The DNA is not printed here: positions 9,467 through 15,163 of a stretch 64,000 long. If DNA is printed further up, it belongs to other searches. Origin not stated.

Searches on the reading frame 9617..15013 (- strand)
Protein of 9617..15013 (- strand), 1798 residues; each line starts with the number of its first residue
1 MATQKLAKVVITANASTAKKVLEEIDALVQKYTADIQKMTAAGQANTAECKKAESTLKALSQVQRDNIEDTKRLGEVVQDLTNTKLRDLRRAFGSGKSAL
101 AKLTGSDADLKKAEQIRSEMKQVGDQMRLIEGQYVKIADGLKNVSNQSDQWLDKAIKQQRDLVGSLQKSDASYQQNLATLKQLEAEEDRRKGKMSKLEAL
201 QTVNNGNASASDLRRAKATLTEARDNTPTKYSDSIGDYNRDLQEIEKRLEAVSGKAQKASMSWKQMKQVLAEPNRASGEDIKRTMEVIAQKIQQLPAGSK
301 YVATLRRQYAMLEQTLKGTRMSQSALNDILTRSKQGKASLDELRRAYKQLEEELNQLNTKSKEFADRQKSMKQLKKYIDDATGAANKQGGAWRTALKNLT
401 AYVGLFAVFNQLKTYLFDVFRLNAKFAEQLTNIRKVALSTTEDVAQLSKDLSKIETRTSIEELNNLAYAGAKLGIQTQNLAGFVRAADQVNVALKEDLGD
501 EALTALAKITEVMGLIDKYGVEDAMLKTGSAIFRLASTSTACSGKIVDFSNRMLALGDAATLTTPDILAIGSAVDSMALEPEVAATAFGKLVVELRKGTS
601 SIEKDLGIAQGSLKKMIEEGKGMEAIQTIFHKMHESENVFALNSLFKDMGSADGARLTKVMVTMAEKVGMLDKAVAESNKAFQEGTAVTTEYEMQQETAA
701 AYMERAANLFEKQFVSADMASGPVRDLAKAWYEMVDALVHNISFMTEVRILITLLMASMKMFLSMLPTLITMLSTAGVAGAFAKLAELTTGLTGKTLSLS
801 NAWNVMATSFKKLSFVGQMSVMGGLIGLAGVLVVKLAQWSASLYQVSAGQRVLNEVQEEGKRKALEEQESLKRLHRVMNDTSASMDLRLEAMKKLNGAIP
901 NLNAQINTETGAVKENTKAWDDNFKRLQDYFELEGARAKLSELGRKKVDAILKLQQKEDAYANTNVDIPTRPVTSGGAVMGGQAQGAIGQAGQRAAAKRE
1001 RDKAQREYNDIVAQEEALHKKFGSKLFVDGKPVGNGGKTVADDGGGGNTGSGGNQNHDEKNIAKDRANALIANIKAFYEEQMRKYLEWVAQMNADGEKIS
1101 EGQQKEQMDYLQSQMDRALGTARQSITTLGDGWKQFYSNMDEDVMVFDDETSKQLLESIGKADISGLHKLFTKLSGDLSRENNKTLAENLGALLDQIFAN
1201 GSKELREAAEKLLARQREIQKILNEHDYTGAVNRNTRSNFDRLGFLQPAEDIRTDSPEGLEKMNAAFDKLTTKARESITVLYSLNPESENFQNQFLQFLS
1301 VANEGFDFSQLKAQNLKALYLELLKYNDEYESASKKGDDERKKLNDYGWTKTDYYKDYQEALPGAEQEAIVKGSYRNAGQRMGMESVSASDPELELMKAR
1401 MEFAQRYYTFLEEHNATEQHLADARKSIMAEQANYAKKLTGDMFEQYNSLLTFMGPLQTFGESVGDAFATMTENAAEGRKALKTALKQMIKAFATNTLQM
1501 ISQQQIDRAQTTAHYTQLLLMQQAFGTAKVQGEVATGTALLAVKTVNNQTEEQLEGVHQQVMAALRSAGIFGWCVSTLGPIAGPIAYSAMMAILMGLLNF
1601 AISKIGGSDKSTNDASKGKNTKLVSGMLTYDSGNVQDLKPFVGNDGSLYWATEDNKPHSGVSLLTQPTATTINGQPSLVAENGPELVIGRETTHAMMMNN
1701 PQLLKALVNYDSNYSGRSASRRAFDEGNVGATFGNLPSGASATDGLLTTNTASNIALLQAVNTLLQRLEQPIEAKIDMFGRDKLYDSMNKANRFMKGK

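Call 9: search_protein_families(library=phrogs, proteins=[window:9617-15013:-], max_evalue=0.00001)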
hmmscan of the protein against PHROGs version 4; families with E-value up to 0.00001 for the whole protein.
window:9617-15013:- (1798 aa): 3 families
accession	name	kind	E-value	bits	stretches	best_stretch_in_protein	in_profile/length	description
phrog_25337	-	tail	2.1e-28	99.6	1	380-951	148-741/1456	tail length tape measure protein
phrog_17594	-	tail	2.9e-13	49.3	1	368-782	125-542/1582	tail length tape measure protein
phrog_167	-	tail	1.7e-11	43.6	1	166-1154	48-962/1555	tail length tape measure protein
